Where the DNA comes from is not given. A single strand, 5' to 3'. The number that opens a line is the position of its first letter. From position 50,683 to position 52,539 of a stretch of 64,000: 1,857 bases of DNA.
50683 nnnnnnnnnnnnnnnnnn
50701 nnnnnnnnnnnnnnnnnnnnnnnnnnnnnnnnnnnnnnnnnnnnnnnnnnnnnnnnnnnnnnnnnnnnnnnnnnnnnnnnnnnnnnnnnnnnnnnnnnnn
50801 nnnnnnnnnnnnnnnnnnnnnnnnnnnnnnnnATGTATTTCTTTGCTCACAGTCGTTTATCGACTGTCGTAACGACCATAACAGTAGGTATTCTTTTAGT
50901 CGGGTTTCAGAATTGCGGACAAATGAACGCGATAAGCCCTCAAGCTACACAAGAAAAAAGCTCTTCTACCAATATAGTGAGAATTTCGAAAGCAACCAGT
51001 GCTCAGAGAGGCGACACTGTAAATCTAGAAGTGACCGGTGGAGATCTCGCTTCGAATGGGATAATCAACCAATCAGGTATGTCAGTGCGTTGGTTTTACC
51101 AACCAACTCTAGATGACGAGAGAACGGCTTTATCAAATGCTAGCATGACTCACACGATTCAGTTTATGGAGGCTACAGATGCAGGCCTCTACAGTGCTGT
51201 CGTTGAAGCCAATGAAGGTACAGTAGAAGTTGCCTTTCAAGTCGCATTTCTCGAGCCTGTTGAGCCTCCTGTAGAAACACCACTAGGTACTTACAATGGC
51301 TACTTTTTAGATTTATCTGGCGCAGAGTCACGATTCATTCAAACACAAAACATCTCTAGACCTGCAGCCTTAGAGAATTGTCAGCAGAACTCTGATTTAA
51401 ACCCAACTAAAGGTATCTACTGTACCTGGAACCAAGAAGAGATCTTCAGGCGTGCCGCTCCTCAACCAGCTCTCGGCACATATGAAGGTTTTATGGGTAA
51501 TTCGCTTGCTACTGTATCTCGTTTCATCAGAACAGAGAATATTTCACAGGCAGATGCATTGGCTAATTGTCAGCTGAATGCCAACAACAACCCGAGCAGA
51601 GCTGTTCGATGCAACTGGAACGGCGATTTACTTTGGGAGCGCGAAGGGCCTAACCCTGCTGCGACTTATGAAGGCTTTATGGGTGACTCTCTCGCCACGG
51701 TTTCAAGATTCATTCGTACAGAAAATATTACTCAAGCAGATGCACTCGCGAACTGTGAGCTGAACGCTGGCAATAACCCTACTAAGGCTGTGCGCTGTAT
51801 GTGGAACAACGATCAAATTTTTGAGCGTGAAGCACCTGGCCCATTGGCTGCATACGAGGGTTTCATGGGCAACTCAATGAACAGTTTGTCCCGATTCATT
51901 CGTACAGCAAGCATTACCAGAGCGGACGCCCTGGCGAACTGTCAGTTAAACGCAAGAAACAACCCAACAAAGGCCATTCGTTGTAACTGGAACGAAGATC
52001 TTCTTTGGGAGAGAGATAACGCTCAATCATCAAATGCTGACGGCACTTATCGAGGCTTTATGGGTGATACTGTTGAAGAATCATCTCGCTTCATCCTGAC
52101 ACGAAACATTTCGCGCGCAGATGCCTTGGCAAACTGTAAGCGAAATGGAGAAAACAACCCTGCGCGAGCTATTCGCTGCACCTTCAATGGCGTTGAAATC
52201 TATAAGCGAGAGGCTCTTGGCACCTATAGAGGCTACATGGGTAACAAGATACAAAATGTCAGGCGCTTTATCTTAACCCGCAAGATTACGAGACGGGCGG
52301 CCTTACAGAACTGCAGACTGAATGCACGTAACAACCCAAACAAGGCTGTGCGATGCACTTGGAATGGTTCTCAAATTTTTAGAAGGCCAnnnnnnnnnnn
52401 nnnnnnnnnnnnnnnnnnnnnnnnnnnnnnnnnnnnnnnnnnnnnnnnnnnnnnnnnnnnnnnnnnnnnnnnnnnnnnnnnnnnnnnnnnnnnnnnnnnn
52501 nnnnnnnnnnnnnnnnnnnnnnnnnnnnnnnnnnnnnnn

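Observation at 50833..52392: Secreted protein built from an Ig-like domain plus six tandem copies of an unrecognised ~60-aa two-cysteine module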

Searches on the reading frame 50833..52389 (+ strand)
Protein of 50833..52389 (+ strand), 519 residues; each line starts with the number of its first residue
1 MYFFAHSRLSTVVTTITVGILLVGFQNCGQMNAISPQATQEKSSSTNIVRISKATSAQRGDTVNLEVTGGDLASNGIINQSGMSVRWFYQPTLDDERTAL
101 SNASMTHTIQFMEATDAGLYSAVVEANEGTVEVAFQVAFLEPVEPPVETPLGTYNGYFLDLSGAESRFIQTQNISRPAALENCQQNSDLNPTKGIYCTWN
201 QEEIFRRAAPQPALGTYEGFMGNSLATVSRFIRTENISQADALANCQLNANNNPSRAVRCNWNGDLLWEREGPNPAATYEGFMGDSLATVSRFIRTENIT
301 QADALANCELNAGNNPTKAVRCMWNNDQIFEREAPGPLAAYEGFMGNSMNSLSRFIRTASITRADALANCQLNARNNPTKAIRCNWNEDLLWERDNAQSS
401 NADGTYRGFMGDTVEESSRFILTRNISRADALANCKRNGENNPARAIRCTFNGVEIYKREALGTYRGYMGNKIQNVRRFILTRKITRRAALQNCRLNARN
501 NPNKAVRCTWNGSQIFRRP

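Call 4: search_protein_families(library=pfam, proteins=[window:50833-52389:+], max_evalue=10)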
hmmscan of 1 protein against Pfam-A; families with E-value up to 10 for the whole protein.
window:50833-52389:+ (519 aa): 9 families
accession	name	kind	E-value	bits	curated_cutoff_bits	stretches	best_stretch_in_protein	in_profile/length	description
PF14882.11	INT_rpt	-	0.0034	18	26.5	0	460-475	25-40/55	Integrase repeat unit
PF00356.27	LacI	-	0.01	16.1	27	1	224-235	12-23/46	Bacterial regulatory proteins, lacI family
PF14767.12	RPA_interact_M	-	0.044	14.7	25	1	256-297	25-63/94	Replication protein A interacting middle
PF19827.4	DUF6308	-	0.056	13.8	27.3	1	293-330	32-69/193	Family of unknown function (DUF6308)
PF17138.9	DUF5111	-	0.18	12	31.9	1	397-412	37-52/122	Domain of unknown function (DUF5111)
PF07679.22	I-set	-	0.21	12.1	23.7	1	50-137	5-88/90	Immunoglobulin I-set domain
PF05966.18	Chordopox_A33R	-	0.22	11.3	22.5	0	232-267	115-150/186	Chordopoxvirus A33R protein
PF21361.3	Sina_ZnF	-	5.6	7.9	32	0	239-266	26-53/77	Sina, zinc finger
PF09154.16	Alpha-amy_C_pro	-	7.7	7.1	21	0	250-269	8-27/57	Alpha-amylase C-terminal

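Call 5: search_protein_families(library=ncbifam, proteins=[window:50833-52389:+], max_evalue=10)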
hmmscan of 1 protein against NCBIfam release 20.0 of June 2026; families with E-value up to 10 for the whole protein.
window:50833-52389:+ (519 aa): 2 families
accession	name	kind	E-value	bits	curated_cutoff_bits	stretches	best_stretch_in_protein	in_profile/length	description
TIGR03573.1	WbuX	subfamily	0.0091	15.5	203.2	0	412-460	290-338/344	N-acetyl sugar amidotransferase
NF009981.0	PRK13447.1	equivalog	0.022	14.4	160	1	277-324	82-129/151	F0F1 ATP synthase subunit epsilon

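Call 7: find_homologous_proteins(query=window:50833-52389:+)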
Query window:50833-52389:+ (519 aa): 33 proteins with E <= 0.001 among 8000 candidates.
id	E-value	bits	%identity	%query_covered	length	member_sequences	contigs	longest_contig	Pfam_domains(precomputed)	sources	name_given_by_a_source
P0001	0.0e+0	1178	100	100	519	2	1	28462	-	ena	-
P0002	7.9e-94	333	35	88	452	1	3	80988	PF07679.23,PF18543.8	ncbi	-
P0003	1.8e-76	276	28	98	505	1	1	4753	PF18543.8,PF22651.2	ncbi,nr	ncbi:MAG: hypothetical protein IT287_06170 [Bdellovibrionaceae bacterium]|nr:hypothetical protein [P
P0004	5.4e-62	228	32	75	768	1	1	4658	PF18543.8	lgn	-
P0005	8.0e-58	215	35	60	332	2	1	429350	PF18543.8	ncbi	-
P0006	4.1e-36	143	26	66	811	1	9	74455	-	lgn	-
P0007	1.2e-35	142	44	35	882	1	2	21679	PF10342.16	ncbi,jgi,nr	ncbi:hypothetical protein C4585_00550 [Candidatus Parcubacteria bacterium]|nr:MAG: hypothetical prot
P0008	3.0e-32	130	39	36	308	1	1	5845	-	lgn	-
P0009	2.3e-16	78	27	47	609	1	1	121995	-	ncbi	-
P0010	6.1e-16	77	45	22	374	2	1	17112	PF21731.3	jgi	jgi:hypothetical protein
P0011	1.3e-15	76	51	11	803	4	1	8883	-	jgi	-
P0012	5.6e-15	73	44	22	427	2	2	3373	PF21731.3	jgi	jgi:hypothetical protein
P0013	9.1e-10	56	63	10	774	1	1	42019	PF01471.24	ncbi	-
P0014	2.3e-9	55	47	17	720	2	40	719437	-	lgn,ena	-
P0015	6.2e-9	53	46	13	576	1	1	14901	-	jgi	jgi:hypothetical protein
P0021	1.9e-7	49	49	14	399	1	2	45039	PF21731.3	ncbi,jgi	ncbi:MAG: hypothetical protein RLZZ299_194 [Pseudomonadota bacterium]|jgi:hypothetical protein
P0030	5.6e-6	44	30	35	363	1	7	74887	PF21731.3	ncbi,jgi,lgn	jgi:hypothetical protein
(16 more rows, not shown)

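Call 8: search_protein_families(library=pfam, proteins=[P0002, P0003, P0004, P0005, P0007, P0010, P0012, P0021, P0030, P0013], max_evalue=0.01)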
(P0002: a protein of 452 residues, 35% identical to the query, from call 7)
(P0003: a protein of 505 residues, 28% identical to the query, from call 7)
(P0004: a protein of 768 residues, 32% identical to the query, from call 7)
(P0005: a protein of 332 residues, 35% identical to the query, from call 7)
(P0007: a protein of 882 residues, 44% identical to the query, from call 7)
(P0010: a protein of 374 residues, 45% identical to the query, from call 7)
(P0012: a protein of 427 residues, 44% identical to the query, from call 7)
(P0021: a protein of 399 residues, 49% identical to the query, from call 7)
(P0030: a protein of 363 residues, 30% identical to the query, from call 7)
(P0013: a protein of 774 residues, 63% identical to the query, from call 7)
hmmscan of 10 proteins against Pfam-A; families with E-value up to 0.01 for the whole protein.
P0002 (452 aa): 4 families
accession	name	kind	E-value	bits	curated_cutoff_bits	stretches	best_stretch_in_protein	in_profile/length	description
PF18543.7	ID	-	1e-06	29.4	31.4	0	395-420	7-28/53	Intracellular delivery domain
PF07679.22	I-set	-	8e-06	26.3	23.7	1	48-132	8-90/90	Immunoglobulin I-set domain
PF13927.12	Ig_3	-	0.0011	19.9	30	1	77-119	31-78/78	Immunoglobulin domain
PF07686.23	V-set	-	0.0039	17.8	26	0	91-132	66-108/109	Immunoglobulin V-set domain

P0003 (505 aa): 5 families
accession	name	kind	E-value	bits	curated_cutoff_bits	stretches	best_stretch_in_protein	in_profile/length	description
PF22651.1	OBP47_like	-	7.3e-06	26.2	27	0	384-423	8-44/144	AgamOBP47-like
PF18543.7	ID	-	2.3e-05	25.1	31.4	0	449-480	8-34/53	Intracellular delivery domain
PF03979.19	Sigma70_r1_1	-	0.00048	20.5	22.5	0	332-349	10-27/81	Sigma-70 factor, region 1.1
PF07422.18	s48_45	-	0.00049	21.1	24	0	276-311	10-44/110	Sexual stage antigen s48/45 domain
PF18931.5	DUF5680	-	0.0028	18.5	25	0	428-459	5-36/104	Domain of unknown function (DUF5680)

P0004 (768 aa): 3 families
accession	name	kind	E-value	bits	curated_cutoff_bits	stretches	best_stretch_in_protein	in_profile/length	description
PF18543.7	ID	-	1.2e-05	25.9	31.4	0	339-360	8-29/53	Intracellular delivery domain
PF21361.3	Sina_ZnF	-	2.5e-05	25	32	0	423-450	25-52/77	Sina, zinc finger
PF02264.21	LamB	-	0.0065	16.9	25.1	0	658-759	125-208/378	LamB porin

P0005 (332 aa): 1 family
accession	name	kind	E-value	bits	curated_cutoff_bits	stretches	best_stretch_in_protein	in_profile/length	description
PF18543.7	ID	-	2.2e-05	25.1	31.4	0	149-182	7-35/53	Intracellular delivery domain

P0007 (882 aa): 2 families
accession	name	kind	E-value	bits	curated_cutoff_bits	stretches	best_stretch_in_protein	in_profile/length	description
PF10342.15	Kre9_KNH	-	1.6e-05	26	24.6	1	396-471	1-78/94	Kre9/KNH-like N-terminal Ig-like domain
PF19077.6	Big_13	-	3e-05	24.9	27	1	493-560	12-79/102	Bacterial Ig-like domain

P0010 (374 aa): 1 family
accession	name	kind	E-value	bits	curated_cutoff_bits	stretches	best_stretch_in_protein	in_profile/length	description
PF21731.2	TARSH_C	-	7.7e-12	46.4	27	1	242-362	10-122/127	Target of Nesh-SH3 C-terminal domain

P0012 (427 aa): 1 family
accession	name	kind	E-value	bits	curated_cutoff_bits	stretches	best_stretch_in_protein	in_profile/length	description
PF21731.2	TARSH_C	-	3.6e-11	44.3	27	1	296-403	11-109/127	Target of Nesh-SH3 C-terminal domain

P0021 (399 aa): 1 family
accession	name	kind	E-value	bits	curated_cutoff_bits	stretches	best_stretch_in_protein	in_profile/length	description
PF21731.2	TARSH_C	-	1.7e-13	51.8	27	1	267-395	4-123/127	Target of Nesh-SH3 C-terminal domain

P0030 (363 aa): 1 family
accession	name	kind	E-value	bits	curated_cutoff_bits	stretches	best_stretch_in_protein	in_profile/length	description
PF21731.2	TARSH_C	-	2.3e-09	38.4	27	1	231-346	10-117/127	Target of Nesh-SH3 C-terminal domain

P0013 (774 aa): 2 families
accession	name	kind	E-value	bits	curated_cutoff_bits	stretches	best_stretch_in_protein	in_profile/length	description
PF01471.23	PG_binding_1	-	1.9e-05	25.2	23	1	104-145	14-57/57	Putative peptidoglycan binding domain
PF12690.13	BsuPI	-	0.0026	18.1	22.9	1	355-449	10-97/101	Intracellular proteinase inhibitor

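Call 19: find_encoding_contigs(protein=window:50833-52389:+, flank=10000, max_places=4)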
Protein window:50833-52389:+ (519 aa): no gene with exactly this product is on record in the collection.

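Call 20: find_encoding_contigs(protein=P0001, flank=10000, max_places=4)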
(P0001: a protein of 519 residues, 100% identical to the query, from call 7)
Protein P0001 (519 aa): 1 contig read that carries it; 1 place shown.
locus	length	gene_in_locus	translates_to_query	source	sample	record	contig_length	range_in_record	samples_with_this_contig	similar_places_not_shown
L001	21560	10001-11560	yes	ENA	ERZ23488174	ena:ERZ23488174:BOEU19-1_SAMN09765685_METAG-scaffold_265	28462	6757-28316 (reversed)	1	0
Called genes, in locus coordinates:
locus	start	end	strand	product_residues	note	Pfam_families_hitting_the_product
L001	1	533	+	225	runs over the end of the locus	?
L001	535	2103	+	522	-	PF00361:Proton_antipo_M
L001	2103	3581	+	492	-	PF00361:Proton_antipo_M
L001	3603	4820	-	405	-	PF01734:Patatin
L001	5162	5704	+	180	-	-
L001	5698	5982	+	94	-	-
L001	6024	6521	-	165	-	-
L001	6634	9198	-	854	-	PF02190:LON_substr_bdg, PF00004:AAA, PF07724:AAA_2 (faint), PF07728:AAA_5, PF22667:Lon_lid, PF05362:Lon_C, PF13541:ChlI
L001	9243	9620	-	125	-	PF01258:zf-dskA_traR (weak)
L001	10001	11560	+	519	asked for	-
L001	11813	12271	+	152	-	-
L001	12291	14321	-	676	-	PF09976:TPR_21 (faint), PF13174:TPR_6 (faint), PF13432:TPR_16 (faint), PF04348:LppC (weak), PF07719:TPR_2 (faint), PF12895:ANAPC3 (weak), PF13458:Peripla_BP_6, PF01094:ANF_receptor, +2 more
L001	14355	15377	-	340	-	PF00226:DnaJ, PF01556:DnaJ_C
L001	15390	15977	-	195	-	PF01025:GrpE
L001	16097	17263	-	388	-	PF04055:Radical_SAM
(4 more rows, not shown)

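Call 43: find_encoding_contigs(protein=P0003, flank=5000, max_places=2)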
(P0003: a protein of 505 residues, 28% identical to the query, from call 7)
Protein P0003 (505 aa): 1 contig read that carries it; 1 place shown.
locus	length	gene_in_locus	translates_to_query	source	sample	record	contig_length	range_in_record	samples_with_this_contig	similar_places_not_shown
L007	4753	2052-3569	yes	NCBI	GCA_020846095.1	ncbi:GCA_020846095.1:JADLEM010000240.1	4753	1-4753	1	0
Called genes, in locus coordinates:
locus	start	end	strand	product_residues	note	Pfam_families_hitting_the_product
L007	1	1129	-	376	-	?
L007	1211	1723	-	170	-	-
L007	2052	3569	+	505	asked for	PF18543:ID (faint), PF22651:OBP47_like (faint)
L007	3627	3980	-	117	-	-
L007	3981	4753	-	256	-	PF00696:AA_kinase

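Call 44: find_encoding_contigs(protein=P0004, flank=5000, max_places=2)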
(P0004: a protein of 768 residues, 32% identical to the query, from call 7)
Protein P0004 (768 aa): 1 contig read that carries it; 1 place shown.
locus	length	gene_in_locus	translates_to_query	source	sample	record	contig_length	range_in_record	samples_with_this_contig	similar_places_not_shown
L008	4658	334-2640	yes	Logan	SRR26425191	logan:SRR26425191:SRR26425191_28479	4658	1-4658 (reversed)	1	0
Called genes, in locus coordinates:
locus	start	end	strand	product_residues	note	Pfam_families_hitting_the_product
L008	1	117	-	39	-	?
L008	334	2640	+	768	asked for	PF18543:ID (faint)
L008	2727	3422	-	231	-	PF01706:FliG_C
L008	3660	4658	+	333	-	?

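Call 51: search_protein_families(library=pfam, alignment_id=A4, max_evalue=0.0001)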
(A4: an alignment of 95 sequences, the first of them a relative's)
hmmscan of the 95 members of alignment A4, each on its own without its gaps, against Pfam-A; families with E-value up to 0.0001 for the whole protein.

A. member 1, P0002 (452 aa): 2 families
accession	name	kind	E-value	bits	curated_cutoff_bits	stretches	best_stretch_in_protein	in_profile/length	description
PF18543.7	ID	-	1e-06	29.4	31.4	0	395-420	7-28/53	Intracellular delivery domain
PF07679.22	I-set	-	8e-06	26.3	23.7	1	48-132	8-90/90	Immunoglobulin I-set domain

B. families by the number of members that match (of 95 scanned): 22 families
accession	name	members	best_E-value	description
PF01471.23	PG_binding_1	14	4.7e-26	Putative peptidoglycan binding domain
PF21731.2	TARSH_C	13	8.5e-25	Target of Nesh-SH3 C-terminal domain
PF18543.7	ID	5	1.9e-07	Intracellular delivery domain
PF18911.6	PKD_4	4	2.3e-10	PKD domain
PF00801.26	PKD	3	1e-11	PKD domain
PF10342.15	Kre9_KNH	3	2.6e-07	Kre9/KNH-like N-terminal Ig-like domain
PF19077.6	Big_13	2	2.6e-06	Bacterial Ig-like domain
PF21722.4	Gly_rich_2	1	5.9e-26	Glycine-rich domain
PF07676.18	PD40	1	8.9e-25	WD40-like Beta Propeller Repeat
PF03815.24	LCCL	1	5.1e-23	LCCL domain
PF16158.11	N_BRCA1_IG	1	2.1e-09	Ig-like domain from next to BRCA1 gene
PF07705.17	CARDB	1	9.1e-09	CARDB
PF22073.2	Cep192_D4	1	3.3e-08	Cep192 domain 4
PF00404.24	Dockerin_1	1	4.5e-07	Dockerin type I domain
PF08642.15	Rxt3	1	1.9e-06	Histone deacetylation protein Rxt3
PF07679.22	I-set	1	8e-06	Immunoglobulin I-set domain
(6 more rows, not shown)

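Call 53: predict_structure(alignment_id=A3)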
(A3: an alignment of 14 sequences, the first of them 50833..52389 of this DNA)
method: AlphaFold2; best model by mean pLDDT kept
length: 519 residues; sequences in the alignment: 14
mean_pLDDT: 86.2   pTM: 0.30
mean pLDDT of the five models: 86.2, 85.7, 85.1, 84.4, 83.9
residues with pLDDT >= 90: 307; 70-90: 155; 50-70: 27; < 50: 30
segments of 3 or more residues with pLDDT < 50: 1-4, 29-46, 144-146, 397-401
pLDDT, mean of each block of 10 residues (from residue 1): 53 78 57 35 46 88 90 77 89 90 91 92 88 91 60 95 91 95 96 94 93 91 90 94 95 92 96 77 93 92 94 92 94 84 90 91 87 82 92 67 80 88 87 94 93 91 95 94 94 96 97 95
secondary structure, 60 per line:
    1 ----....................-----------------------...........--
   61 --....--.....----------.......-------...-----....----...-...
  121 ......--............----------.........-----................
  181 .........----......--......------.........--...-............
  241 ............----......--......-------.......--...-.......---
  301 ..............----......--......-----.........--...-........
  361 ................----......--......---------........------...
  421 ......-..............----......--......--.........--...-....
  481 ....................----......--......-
elements in order: H5-24 E48-58 E63-66 H69-73 E84-90 E98-100 E106-109 E118-126 E129-140 E151-159 E165-175 H176-189 E194-199 E202-207 E214-222 E229-238 H239-252 E257-262 E265-270 E278-284 E291-297 H301-314 E319-324 E327-332 E338-346 E353-362 H363-376 E381-386 E389-394 E404-411 E418-426 H428-441 E446-451 E454-459 E462-470 E477-486 H487-500 E505-510 E513-518
